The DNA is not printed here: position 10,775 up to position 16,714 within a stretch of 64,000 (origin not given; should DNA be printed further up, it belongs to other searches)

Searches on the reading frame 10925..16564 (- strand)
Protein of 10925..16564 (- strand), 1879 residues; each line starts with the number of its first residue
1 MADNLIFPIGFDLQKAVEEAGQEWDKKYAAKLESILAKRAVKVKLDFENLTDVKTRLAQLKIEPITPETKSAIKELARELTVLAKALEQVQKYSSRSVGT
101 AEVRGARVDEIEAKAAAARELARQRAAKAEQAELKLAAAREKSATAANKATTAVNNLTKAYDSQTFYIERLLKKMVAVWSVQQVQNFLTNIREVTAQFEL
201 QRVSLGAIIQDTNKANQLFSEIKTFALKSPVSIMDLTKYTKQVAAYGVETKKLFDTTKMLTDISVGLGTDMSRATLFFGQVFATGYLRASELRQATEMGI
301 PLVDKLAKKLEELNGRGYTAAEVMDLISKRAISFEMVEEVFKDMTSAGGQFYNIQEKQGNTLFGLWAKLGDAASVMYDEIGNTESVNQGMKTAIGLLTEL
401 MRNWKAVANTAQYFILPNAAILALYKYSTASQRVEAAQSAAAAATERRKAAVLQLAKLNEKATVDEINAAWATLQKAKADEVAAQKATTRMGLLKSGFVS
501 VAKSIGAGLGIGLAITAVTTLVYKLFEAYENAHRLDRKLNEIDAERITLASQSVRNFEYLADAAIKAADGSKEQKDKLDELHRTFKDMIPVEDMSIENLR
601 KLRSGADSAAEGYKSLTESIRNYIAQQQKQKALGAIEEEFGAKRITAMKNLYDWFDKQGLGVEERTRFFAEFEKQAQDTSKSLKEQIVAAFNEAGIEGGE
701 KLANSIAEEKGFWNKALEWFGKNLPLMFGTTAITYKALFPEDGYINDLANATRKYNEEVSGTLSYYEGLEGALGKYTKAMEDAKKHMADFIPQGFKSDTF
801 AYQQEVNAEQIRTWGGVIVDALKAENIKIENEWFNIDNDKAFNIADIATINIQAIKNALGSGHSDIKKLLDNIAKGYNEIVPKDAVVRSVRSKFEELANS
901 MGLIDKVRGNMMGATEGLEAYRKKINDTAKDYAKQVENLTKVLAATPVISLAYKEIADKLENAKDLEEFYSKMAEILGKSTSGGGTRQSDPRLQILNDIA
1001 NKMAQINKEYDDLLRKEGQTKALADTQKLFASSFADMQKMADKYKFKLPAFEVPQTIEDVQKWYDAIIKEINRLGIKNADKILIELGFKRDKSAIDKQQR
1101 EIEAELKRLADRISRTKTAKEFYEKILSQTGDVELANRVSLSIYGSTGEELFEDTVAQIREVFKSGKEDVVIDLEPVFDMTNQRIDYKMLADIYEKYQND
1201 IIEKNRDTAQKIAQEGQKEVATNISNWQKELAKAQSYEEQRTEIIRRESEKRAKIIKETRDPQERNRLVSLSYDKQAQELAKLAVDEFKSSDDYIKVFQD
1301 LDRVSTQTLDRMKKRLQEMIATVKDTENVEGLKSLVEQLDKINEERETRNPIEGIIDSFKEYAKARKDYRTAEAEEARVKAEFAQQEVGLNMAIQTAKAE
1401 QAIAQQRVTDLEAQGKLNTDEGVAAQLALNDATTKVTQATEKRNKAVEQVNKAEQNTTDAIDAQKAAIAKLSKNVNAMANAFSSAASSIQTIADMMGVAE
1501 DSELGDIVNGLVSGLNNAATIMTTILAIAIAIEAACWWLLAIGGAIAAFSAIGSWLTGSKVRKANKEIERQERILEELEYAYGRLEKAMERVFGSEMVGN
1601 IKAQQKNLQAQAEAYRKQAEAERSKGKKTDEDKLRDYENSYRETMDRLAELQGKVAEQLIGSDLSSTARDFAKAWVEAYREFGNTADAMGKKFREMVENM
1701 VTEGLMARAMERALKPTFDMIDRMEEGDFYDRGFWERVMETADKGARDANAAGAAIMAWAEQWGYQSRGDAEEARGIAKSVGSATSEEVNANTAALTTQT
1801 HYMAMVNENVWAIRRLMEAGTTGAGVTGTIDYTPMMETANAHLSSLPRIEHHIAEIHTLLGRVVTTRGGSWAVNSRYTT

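Call 52: search_protein_families(library=phrogs, proteins=[window:10925-16564:-], max_evalue=0.001)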
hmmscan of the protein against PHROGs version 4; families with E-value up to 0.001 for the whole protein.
window:10925-16564:- (1879 aa): 5 families
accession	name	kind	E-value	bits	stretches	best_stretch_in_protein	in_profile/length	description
phrog_9959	-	tail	1.6e-64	219.2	3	168-484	48-372/1708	tail length tape measure protein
phrog_21917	-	unknown function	1e-41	143.8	1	1196-1754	810-1296/1395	-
phrog_1686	-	tail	1.8e-10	40.3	1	206-373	143-310/1224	tail length tape measure protein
phrog_339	-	tail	0.00018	20.9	1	277-1027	166-863/1123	tail length tape measure protein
phrog_25000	-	tail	0.00085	19.9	0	1169-1218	82-132/230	tail assembly chaperone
